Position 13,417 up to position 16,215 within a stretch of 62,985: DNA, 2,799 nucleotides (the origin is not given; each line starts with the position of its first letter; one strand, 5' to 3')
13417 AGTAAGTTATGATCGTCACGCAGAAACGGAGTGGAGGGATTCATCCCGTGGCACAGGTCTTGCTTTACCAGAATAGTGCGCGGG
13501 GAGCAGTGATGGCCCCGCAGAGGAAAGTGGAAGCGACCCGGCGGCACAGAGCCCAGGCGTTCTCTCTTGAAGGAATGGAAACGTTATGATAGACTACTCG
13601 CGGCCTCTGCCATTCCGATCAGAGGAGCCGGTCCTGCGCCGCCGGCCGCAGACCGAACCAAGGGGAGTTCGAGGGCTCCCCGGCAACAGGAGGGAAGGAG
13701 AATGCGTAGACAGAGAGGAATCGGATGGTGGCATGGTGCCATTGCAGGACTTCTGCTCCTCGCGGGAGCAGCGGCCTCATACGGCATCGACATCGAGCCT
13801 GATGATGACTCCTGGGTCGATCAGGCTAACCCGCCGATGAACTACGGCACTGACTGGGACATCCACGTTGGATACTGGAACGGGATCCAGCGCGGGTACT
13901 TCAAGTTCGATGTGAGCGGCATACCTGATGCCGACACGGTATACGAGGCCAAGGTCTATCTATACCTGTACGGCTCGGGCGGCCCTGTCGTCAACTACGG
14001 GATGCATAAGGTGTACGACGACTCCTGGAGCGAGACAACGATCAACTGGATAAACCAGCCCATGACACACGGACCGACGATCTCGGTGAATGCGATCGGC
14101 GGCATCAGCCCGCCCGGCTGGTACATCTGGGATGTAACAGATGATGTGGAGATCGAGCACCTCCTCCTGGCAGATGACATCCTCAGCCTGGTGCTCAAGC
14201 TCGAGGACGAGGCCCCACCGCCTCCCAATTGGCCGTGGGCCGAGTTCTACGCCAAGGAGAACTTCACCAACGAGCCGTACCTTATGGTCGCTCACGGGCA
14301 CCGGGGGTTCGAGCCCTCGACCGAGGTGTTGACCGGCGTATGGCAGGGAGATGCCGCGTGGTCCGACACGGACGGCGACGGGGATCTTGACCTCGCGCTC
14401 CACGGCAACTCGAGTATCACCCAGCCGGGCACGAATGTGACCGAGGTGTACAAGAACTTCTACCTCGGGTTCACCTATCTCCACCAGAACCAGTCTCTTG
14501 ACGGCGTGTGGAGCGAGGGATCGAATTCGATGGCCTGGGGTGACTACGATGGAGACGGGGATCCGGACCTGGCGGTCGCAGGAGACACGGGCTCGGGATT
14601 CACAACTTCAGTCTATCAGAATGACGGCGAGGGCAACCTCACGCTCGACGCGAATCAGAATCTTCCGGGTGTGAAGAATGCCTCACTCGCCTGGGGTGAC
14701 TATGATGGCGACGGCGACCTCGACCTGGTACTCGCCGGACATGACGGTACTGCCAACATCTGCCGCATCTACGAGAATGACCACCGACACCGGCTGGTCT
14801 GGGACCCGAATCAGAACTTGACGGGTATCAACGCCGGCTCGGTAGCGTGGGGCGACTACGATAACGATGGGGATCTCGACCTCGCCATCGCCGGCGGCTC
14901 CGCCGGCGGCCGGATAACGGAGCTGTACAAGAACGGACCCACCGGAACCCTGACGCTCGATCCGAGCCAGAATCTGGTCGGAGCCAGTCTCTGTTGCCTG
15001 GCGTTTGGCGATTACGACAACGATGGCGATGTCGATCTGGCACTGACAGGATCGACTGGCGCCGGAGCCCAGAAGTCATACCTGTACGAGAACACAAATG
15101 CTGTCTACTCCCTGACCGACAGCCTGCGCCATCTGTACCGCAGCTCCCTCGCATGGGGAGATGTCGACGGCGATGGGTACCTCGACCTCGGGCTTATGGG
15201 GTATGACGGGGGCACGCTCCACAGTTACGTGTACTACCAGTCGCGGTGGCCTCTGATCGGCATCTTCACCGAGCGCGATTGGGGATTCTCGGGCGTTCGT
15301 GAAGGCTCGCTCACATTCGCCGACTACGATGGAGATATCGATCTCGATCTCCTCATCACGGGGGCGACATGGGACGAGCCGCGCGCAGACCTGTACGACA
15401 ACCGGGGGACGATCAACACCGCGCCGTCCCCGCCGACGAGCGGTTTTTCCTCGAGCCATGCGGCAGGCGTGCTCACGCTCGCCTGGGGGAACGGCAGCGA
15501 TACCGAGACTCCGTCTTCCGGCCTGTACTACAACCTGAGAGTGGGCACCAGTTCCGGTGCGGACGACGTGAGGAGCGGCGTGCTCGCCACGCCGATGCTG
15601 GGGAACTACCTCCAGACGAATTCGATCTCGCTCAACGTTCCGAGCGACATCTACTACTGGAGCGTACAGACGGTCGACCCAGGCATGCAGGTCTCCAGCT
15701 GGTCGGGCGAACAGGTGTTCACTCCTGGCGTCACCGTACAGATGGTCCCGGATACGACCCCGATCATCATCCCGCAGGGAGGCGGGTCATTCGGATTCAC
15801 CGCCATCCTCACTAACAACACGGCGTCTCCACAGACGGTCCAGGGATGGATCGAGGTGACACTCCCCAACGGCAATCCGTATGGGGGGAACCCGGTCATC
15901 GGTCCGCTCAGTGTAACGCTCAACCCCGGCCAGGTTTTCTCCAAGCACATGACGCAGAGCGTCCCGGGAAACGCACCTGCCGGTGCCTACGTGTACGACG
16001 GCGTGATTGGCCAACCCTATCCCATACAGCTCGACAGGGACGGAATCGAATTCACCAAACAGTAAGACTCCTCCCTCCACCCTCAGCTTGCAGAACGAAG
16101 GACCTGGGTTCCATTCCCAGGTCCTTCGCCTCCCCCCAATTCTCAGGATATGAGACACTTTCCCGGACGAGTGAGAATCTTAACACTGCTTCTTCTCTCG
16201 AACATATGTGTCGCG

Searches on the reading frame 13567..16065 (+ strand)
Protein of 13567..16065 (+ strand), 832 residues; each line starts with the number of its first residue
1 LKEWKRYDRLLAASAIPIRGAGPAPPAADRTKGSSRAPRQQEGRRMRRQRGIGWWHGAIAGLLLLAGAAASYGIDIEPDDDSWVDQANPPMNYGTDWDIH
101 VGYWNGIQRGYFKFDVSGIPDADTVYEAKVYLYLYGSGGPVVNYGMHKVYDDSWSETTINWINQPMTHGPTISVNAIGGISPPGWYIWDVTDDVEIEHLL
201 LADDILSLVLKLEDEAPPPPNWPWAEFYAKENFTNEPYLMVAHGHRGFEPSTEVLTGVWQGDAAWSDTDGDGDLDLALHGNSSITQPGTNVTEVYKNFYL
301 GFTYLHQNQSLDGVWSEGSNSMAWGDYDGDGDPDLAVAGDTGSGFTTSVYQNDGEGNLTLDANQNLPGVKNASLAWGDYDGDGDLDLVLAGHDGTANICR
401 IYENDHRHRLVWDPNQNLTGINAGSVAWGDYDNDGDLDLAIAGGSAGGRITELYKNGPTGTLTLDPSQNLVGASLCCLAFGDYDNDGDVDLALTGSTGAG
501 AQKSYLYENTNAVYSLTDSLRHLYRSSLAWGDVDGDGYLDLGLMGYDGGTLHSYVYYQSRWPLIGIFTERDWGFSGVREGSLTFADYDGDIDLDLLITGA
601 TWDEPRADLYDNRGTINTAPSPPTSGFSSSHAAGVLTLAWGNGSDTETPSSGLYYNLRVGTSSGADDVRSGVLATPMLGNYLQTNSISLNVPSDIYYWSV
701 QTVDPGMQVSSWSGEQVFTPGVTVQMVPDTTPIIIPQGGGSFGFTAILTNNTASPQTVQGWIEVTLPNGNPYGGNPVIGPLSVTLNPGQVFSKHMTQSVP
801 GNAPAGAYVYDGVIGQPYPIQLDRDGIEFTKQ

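Call 36: search_protein_families(library=pfam, proteins=[window:13567-16065:+], max_evalue=0.00001)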
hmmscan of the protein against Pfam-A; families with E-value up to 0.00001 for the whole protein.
window:13567-16065:+ (832 aa): 3 families
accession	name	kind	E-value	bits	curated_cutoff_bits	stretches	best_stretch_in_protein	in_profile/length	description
PF13517.12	FG-GAP_3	-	2.4e-26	92.5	26.9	4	326-388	1-60/61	FG-GAP-like repeat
PF24517.2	CBM96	-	3.6e-24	85.9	26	1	76-242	5-163/164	Carbohydrate-binding module family 96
PF01839.29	FG-GAP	-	1.5e-14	53.9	22.1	0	321-342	4-25/37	FG-GAP repeat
